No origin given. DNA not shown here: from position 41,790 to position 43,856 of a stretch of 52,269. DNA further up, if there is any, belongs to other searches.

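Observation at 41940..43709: Unassigned Tat-exported two-domain protein translationally coupled to GH127: candidate new carbohydrate-active family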

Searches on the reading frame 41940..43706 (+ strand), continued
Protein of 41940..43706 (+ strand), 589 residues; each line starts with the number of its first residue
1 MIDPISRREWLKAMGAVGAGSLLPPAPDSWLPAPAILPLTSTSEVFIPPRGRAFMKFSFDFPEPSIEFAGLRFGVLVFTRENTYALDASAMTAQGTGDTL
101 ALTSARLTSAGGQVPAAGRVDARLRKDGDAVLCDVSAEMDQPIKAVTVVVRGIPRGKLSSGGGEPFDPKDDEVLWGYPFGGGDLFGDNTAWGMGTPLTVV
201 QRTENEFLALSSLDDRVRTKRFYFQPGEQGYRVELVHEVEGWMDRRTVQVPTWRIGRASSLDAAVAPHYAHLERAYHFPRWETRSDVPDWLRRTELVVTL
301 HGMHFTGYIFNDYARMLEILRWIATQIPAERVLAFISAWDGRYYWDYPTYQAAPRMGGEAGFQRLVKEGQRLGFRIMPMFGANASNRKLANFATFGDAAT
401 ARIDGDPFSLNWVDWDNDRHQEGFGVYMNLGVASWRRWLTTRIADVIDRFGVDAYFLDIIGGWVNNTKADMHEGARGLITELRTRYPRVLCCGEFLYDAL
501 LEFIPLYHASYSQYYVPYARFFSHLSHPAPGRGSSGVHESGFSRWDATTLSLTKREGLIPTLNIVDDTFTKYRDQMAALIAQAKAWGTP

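Call 55: search_protein_families(library=ncbifam, proteins=[L032:8486-9991:+, L032:6000-7763:+, L040:9275-9988:+, L057:415-1467:+, L047:11748-13025:+, L062:13125-14330:-], max_evalue=1e-10)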
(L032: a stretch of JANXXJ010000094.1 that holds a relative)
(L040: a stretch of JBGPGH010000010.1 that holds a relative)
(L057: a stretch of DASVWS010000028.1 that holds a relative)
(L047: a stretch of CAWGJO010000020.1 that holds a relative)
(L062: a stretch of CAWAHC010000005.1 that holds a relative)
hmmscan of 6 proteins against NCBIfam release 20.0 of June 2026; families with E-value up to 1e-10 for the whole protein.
L032:8486-9991:+ (502 aa): 1 family
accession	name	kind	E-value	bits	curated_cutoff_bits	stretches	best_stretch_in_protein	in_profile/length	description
NF048012.1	SlpQosIsomSftI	equivalog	5.1e-32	111.2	700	1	9-453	4-427/443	sulfoquinovose isomerase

L032:6000-7763:+ (588 aa): 8 families
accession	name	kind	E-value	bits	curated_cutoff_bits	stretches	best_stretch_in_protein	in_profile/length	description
NF003154.0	PRK04123.1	equivalog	2.4e-191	637.2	428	1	32-573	4-548/554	ribulokinase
TIGR01234.1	L-ribulokinase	equivalog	2.8e-170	567.6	583.25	1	33-565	2-533/536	ribulokinase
TIGR01315.1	5C_CHO_kinase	subfamily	4.2e-45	154.5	408.7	2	34-373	2-331/541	FGGY family pentulose kinase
TIGR01312.1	XylB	equivalog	2.7e-35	121.9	380.25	1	35-558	1-479/481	xylulokinase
NF008187.0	PRK10939.1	equivalog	6.9e-19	67.8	528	1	272-559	211-500/521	autoinducer-2 kinase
TIGR01314.1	gntK_FGGY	equivalog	1.2e-14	53.7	648.55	1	190-560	133-491/505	gluconokinase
TIGR01311.1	glycerol_kin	equivalog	3.3e-14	52.1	590.35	1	359-528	299-461/496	glycerol kinase GlpK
TIGR02628.1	fuculo_kin_coli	equivalog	5.2e-11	42.2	470.9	0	272-531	206-456/465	L-fuculokinase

L040:9275-9988:+ (238 aa): 13 families
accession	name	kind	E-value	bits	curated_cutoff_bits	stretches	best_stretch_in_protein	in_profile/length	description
NF006047.0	PRK08193.1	subfamily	2.5e-87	292.2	257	1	6-233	3-230/231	L-ribulose-5-phosphate 4-epimerase AraD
NF009003.0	PRK12348.1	subfamily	1.4e-79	266.9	331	1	7-233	3-227/228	L-ribulose-5-phosphate 4-epimerase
TIGR00760.1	araD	equivalog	2.9e-79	265.5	389.1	1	7-233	4-228/228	L-ribulose-5-phosphate 4-epimerase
NF009002.0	PRK12347.1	subfamily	7.3e-78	260.9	386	1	7-233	4-231/231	L-ribulose-5-phosphate 4-epimerase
NF009625.0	PRK13145.1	equivalog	1.4e-73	247.3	369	1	1-233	1-233/235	L-ribulose-5-phosphate 4-epimerase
NF009691.0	PRK13213.1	equivalog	2.4e-67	226.8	489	1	7-233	4-231/231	L-ribulose-5-phosphate 4-epimerase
NF005123.0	PRK06557.1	subfamily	1.4e-48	165.5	251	1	5-225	9-217/223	L-ribulose-5-phosphate 4-epimerase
NF053831.1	RU1PAldHalo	equivalog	8e-24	84.2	300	1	7-206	4-186/208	ribulose-1-phosphate aldolase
NF005302.0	PRK06833.1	equivalog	8e-18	64.7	264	1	8-111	6-109/214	L-fuculose-phosphate aldolase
TIGR03328.1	salvage_mtnB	equivalog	1.9e-17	63.4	137.05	0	15-107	4-96/194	methylthioribulose 1-phosphate dehydratase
NF004527.0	PRK05874.1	equivalog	3.9e-15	56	308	1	11-214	10-201/218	L-fuculose-phosphate aldolase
NF006413.0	PRK08660.1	equivalog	3.2e-14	53.2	203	1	12-205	6-180/184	aldolase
NF043034.1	OxoTetrPhDc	equivalog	2e-13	50.6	250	0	6-107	3-102/205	3-oxo-tetronate 4-phosphate decarboxylase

L057:415-1467:+ (351 aa): 2 families
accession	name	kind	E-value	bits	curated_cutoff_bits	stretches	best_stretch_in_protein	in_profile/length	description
TIGR02637.1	RhaS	equivalog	1.8e-22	80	342.25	1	50-325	1-276/302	rhamnose ABC transporter substrate-binding protein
NF011937.0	PRK15408.1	equivalog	1.9e-13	50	384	1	47-280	27-258/340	autoinducer 2 ABC transporter substrate-binding protein LsrB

L047:11748-13025:+ (426 aa): 2 families
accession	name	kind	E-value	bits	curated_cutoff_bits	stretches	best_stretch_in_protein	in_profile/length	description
TIGR02636.1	galM_Leloir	equivalog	5e-106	354.6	397.65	1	87-422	1-335/336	galactose-1-epimerase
NF008277.0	PRK11055.1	subfamily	1.6e-101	339.9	240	1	84-423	10-347/349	galactose-1-epimerase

L062:13125-14330:- (402 aa): 0 families

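Call 62: find_encoding_contigs(protein=P0138, flank=8000, max_places=3)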
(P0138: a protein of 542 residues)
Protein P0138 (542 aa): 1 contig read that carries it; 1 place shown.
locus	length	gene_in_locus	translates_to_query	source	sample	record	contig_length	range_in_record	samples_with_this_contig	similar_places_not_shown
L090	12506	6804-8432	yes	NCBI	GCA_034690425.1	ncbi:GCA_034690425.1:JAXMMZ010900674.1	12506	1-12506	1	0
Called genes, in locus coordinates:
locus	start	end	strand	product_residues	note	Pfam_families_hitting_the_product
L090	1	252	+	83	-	?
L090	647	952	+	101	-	-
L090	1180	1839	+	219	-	-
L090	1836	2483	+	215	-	-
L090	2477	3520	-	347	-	PF00356:LacI, PF00532:Peripla_BP_1, PF13407:Peripla_BP_4, PF13377:Peripla_BP_3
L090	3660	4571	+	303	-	PF00528:BPD_transp_1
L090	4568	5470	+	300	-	PF00528:BPD_transp_1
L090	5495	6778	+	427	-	PF01547:SBP_bac_1, PF13416:SBP_bac_8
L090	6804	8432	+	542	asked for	-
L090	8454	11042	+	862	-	PF03747:ADP_ribosyl_GH, PF03422:CBM_6, PF16990:CBM_35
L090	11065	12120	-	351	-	PF04616:Glyco_hydro_43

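Call 63: find_encoding_contigs(protein=P0140, flank=8000, max_places=3)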
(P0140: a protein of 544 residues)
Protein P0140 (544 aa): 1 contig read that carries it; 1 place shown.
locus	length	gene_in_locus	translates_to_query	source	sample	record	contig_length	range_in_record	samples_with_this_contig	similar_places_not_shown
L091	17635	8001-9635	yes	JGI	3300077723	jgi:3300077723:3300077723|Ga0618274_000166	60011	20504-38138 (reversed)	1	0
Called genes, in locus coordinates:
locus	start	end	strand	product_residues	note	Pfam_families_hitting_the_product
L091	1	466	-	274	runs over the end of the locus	PF00657:Lipase_GDSL, PF13472:Lipase_GDSL_2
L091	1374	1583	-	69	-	-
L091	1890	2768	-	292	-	PF12833:HTH_18, PF00165:HTH_AraC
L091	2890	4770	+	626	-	PF07944:Beta-AFase-like_GH127_cat, PF20736:Glyco_hydro127M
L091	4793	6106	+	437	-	PF01547:SBP_bac_1, PF13416:SBP_bac_8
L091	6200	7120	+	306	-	PF00528:BPD_transp_1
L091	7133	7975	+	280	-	PF00528:BPD_transp_1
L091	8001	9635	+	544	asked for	PF19773:DUF6259 (faint), PF02638:GHL10 (weak)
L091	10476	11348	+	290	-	PF00483:NTP_transferase, PF12804:NTP_transf_3 (weak)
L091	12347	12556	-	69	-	-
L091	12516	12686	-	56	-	-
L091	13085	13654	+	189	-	PF05685:Uma2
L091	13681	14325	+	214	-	PF13416:SBP_bac_8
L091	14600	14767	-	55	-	-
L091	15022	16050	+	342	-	PF07833:Cu_amine_oxidN1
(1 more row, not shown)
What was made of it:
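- Independent recurrence in a ~33%-identical cytoplasmic clade: AraC-GH127-SBP-perm-perm-T (call 63).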

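Call 64: find_encoding_contigs(protein=P0135, flank=8000, max_places=3)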
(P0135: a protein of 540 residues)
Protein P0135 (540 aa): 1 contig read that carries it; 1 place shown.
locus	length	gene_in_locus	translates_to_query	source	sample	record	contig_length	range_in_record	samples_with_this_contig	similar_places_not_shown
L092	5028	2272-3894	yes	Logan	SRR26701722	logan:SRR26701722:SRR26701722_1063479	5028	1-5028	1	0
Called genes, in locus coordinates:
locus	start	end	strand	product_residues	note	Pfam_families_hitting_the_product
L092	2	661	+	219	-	?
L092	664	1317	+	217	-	PF00106:adh_short, PF08659:KR (weak), PF13561:adh_short_C2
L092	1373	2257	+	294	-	PF04041:Glyco_hydro_130 (faint), PF04616:Glyco_hydro_43 (faint), PF00251:Glyco_hydro_32N (faint), PF22847:Glyco_hydro_43_rel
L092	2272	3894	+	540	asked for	-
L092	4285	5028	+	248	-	?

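Call 65: find_encoding_contigs(protein=P0147, flank=8000, max_places=3)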
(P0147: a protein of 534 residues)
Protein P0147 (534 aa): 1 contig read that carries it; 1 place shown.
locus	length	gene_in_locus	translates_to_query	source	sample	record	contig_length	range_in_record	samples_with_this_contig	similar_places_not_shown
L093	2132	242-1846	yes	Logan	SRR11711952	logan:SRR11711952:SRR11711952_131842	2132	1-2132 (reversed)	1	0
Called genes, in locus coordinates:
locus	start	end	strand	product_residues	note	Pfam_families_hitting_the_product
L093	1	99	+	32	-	?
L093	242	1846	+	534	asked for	PF19773:DUF6259 (weak), PF02638:GHL10 (weak)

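Call 66: find_encoding_contigs(protein=P0163, flank=8000, max_places=3)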
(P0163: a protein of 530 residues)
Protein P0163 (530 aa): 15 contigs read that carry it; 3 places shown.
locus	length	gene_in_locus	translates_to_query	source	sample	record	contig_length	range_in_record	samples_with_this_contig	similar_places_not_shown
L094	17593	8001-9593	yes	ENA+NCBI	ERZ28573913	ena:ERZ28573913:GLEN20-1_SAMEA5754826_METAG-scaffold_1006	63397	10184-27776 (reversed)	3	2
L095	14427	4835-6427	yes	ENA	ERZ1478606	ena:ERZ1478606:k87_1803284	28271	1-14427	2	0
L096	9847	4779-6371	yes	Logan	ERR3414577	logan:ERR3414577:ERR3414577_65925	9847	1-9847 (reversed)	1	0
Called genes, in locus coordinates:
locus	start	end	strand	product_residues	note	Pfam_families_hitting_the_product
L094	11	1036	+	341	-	PF03590:AsnA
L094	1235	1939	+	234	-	PF01427:Peptidase_M15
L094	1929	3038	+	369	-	-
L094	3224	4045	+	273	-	-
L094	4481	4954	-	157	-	PF00583:Acetyltransf_1 (weak)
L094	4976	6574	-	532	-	PF00933:Glyco_hydro_3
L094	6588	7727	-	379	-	PF00480:ROK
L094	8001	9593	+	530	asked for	-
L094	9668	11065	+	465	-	PF01547:SBP_bac_1, PF13416:SBP_bac_8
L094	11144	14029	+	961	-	PF01547:SBP_bac_1, PF13416:SBP_bac_8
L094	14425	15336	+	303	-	PF00528:BPD_transp_1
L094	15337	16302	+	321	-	PF00528:BPD_transp_1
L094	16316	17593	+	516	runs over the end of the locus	PF08450:SGL (weak), PF01436:NHL (weak), PF14559:TPR_19 (weak)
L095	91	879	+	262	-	-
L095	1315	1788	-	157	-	PF00583:Acetyltransf_1 (weak)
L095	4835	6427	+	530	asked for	-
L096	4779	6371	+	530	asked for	-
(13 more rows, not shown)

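Call 67: find_encoding_contigs(protein=P0128, flank=8000, max_places=3)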
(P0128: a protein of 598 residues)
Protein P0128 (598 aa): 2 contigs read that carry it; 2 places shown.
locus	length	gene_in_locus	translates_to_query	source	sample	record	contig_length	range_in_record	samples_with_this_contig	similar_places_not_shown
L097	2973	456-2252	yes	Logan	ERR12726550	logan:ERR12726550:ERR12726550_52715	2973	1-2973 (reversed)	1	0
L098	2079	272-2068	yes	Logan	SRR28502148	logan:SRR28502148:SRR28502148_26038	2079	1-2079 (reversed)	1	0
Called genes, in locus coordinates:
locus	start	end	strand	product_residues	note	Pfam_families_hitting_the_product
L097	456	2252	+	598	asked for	-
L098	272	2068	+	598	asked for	-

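Call 71: find_homologous_proteins(query=P0140, max_evalue=1e-20)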
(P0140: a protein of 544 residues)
Query P0140 (544 aa): 1108 proteins with E <= 1e-20 among 8000 candidates; the best 120 are listed.
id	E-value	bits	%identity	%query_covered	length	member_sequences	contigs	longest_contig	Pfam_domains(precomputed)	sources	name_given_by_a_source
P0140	0.0e+0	1316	100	100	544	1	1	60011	PF02638.22,PF19773.6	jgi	jgi:hypothetical protein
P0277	2.9e-247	840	64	100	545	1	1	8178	-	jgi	jgi:hypothetical protein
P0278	9.9e-242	822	63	100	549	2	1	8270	PF19773.6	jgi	jgi:hypothetical protein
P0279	4.1e-240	816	63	100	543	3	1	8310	PF19773.6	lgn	-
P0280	9.4e-239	812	63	99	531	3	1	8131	PF19773.6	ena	-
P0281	1.3e-238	811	63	100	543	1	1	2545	PF19773.6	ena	-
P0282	2.7e-238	810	62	100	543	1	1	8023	PF19773.6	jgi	-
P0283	1.7e-237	808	63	99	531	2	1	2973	-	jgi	jgi:hypothetical protein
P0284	3.2e-237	807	62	100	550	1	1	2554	PF19773.6,PF03537.20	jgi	jgi:hypothetical protein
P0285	2.0e-235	801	63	100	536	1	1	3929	PF19773.6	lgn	-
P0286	7.1e-235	799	61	100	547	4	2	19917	PF19773.6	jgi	-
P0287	2.3e-233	794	61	100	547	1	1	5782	PF19773.6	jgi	-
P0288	1.0e-224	766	56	100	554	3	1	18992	-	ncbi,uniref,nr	ncbi:hypothetical protein [Paenibacillus piri]|uniref:Uncharacterized protein n=1 Tax=Paenibacillus 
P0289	3.9e-224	764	58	99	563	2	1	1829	-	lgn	-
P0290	5.4e-223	760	58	100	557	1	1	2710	PF19773.6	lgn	-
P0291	6.5e-223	760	57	100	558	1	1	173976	PF19773.6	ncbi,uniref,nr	ncbi:DUF6259 domain-containing protein [Neobacillus cucumis]|uniref:DUF6259 domain-containing protei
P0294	3.0e-216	738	57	100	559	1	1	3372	PF19773.6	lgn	-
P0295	7.8e-216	736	57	99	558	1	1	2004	PF19773.6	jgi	jgi:hypothetical protein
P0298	2.0e-205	702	58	99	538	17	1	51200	PF19773.6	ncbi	ncbi:MAG: DUF6259 domain-containing protein [Aggregatilineaceae bacterium]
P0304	1.2e-202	693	58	99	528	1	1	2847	PF19773.6,PF03537.20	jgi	jgi:hypothetical protein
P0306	1.2e-201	689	56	99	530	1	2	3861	PF02638.22,PF19773.6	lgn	-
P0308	2.5e-201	688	56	99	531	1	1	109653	PF02638.22,PF19773.6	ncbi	-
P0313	2.0e-199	682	56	99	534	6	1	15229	PF02638.22,PF19773.6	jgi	jgi:hypothetical protein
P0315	1.0e-198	680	56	97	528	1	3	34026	PF02638.22,PF19773.6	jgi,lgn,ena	jgi:hypothetical protein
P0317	3.3e-198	678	57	99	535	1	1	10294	PF19773.6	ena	-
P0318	1.4e-197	676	55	99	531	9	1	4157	PF19773.6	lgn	-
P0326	5.0e-196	671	55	99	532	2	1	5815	PF19773.6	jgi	-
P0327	9.4e-196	670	55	99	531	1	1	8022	PF02638.22,PF19773.6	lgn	-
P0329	1.9e-195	669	54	99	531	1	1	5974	PF02638.22,PF19773.6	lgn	-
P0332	7.4e-195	667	54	99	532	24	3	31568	PF02638.22,PF19773.6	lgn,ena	-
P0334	1.6e-194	666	54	98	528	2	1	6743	PF19773.6,PF03537.20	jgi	jgi:hypothetical protein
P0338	6.1e-194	664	53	100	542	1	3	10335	PF02638.22,PF19773.6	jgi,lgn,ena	-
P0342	4.0e-193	661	55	99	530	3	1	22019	PF02638.22,PF19773.6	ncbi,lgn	-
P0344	4.5e-193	661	54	99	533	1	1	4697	PF19773.6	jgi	jgi:hypothetical protein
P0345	6.6e-193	660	55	99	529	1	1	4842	PF19773.6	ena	-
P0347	2.9e-192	658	55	99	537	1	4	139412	PF02638.22,PF19773.6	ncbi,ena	-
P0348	4.5e-192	658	55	99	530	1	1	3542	PF02638.22,PF19773.6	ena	-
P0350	9.9e-192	657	53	99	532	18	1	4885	PF19773.6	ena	-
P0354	4.5e-191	654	54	99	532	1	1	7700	PF19773.6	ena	-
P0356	7.3e-191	654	54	99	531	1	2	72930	PF02638.22,PF19773.6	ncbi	-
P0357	9.7e-191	653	54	99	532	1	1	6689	PF02638.22,PF19773.6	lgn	-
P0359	3.7e-190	651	54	99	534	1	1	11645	PF02638.22,PF19773.6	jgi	jgi:hypothetical protein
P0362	9.0e-189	647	54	98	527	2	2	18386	PF19773.6,PF03537.20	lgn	-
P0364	9.7e-189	647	53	99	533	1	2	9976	PF19773.6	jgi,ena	jgi:hypothetical protein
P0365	2.0e-188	646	54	99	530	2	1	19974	PF19773.6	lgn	-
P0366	2.6e-188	645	54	98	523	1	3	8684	PF19773.6,PF03537.20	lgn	-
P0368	4.8e-187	641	52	99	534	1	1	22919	PF19773.6,PF03537.20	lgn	-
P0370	2.8e-186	639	53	99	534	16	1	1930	PF19773.6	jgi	jgi:hypothetical protein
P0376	1.5e-185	636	52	99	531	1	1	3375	PF02638.22,PF19773.6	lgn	-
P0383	8.1e-183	627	54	99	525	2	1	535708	PF19773.6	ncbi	-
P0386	1.5e-181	623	52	99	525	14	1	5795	PF19773.6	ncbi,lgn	-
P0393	1.8e-178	613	51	99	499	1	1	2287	PF02638.22,PF19773.6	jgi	jgi:hypothetical protein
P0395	4.5e-176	605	52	99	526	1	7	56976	PF19773.6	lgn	-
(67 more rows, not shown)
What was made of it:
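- Closest known: Pfam DUF6259. Same: NCBI names some of them 'DUF6259 domain-containing protein' (call 71).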
